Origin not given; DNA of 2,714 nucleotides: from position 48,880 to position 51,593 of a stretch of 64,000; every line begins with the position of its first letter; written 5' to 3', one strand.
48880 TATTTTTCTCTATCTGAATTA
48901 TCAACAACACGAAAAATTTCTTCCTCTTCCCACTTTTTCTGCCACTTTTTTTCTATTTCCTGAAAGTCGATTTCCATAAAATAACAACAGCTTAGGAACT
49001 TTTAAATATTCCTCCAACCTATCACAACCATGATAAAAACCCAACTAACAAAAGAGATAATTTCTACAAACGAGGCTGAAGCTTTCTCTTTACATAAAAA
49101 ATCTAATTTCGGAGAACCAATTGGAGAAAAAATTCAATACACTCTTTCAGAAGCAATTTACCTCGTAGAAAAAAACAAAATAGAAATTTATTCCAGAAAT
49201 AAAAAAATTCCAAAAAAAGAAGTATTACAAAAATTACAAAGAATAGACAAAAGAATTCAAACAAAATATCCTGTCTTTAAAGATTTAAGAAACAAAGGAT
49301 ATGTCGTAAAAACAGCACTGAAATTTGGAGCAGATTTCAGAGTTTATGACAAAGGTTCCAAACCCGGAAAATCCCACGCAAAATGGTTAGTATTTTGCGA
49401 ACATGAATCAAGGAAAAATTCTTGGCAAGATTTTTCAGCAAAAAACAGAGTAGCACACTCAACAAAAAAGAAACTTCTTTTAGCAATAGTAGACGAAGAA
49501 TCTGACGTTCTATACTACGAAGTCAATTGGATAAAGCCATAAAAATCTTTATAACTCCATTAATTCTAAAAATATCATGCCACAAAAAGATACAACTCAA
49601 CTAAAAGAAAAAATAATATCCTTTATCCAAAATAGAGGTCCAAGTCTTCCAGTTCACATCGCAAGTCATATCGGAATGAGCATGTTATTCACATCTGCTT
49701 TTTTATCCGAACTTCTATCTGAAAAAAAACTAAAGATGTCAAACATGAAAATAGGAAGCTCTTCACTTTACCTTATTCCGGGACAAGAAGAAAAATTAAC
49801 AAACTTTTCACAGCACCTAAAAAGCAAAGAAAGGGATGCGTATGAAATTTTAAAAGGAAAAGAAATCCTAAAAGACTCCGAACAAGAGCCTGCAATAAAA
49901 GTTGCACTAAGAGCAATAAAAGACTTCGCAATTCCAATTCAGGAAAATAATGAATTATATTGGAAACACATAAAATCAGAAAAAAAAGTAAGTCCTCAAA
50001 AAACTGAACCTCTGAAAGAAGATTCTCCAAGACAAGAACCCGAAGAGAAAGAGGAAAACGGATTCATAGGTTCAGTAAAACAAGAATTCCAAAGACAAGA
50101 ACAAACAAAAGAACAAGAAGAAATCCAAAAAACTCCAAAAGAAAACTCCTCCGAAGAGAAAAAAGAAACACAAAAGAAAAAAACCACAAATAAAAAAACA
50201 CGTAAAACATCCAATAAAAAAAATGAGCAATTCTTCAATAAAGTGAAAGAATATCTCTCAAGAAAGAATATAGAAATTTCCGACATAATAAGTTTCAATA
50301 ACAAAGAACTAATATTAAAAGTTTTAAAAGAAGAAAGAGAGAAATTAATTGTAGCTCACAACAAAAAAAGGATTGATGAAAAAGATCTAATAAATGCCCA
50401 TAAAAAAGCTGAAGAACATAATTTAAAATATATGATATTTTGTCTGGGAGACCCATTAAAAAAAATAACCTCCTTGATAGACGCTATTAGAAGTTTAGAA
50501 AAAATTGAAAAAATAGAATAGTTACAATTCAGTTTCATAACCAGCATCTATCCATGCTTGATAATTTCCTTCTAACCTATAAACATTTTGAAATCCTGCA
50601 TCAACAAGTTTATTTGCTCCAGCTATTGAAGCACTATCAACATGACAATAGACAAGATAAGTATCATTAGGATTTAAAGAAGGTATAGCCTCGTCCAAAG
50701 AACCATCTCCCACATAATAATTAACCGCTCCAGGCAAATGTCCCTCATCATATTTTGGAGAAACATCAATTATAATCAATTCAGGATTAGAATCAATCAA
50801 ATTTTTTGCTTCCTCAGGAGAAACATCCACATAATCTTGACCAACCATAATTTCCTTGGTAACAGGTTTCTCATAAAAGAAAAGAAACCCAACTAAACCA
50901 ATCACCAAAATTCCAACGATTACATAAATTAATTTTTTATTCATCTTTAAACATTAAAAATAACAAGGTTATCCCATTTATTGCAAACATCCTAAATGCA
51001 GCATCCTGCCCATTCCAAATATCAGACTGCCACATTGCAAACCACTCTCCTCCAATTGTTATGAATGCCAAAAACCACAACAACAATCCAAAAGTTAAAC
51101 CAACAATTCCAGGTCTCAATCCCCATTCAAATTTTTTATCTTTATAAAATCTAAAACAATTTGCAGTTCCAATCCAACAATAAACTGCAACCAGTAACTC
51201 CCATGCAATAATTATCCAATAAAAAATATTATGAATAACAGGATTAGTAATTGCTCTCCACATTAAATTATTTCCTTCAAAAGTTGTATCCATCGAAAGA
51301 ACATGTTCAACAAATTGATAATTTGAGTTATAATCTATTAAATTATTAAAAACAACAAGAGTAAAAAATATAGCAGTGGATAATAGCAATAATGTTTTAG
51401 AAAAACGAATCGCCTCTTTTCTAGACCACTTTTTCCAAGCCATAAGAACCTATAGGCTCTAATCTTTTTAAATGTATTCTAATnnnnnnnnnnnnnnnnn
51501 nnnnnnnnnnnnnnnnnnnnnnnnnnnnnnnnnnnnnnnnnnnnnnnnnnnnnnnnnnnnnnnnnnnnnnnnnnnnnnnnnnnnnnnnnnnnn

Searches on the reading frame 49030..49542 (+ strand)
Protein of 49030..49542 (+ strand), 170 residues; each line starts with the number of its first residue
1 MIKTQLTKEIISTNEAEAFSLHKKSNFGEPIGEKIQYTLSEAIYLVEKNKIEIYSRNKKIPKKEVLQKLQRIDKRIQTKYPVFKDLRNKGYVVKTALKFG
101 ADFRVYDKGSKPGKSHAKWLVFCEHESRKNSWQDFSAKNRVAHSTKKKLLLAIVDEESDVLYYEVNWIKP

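Call 66: search_protein_families(library=pfam, proteins=[window:49030-49542:+], max_evalue=0.0001)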
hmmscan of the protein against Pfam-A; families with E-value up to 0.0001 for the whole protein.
window:49030-49542:+ (170 aa): 2 families
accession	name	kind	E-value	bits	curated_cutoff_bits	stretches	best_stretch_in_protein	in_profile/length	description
PF01974.23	tRNA_int_endo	-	2.4e-29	101.7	27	1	77-162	2-85/85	tRNA intron endonuclease, catalytic C-terminal domain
PF02778.19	tRNA_int_endo_N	-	1.7e-10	40.7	21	1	4-64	4-65/67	tRNA intron endonuclease, N-terminal domain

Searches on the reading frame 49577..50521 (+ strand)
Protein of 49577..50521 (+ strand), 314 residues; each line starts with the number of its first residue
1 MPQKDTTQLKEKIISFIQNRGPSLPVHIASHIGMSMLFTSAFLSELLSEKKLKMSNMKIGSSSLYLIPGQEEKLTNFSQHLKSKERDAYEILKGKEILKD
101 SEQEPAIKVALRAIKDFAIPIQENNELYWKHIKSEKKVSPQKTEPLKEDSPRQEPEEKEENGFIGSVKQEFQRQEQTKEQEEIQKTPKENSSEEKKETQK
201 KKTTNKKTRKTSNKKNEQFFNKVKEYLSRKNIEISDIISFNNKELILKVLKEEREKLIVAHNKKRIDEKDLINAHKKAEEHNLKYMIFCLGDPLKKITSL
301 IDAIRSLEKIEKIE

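Call 66: search_protein_families(library=pfam, proteins=[window:49577-50521:+], max_evalue=0.0001)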
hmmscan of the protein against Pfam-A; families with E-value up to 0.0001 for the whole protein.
window:49577-50521:+ (314 aa): 1 family
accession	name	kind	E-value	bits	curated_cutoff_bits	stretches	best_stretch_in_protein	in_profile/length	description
PF04703.18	FaeA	-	3.8e-05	24.4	20.7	1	10-66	2-59/62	FaeA-like protein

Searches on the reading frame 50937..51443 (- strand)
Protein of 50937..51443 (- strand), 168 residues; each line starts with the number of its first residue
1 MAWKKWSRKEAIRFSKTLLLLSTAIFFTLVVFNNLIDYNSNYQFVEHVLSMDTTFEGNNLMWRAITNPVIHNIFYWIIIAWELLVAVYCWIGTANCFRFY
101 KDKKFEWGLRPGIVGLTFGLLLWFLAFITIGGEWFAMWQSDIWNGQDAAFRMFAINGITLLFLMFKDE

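Call 66: search_protein_families(library=pfam, proteins=[window:50937-51443:-], max_evalue=0.0001)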
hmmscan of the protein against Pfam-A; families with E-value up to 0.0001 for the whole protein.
window:50937-51443:- (168 aa): 1 family
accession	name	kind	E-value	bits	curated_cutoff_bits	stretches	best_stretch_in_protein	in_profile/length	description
PF09933.14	DUF2165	-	5.1e-59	199.3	24.9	1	13-164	2-155/157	Predicted small integral membrane protein (DUF2165)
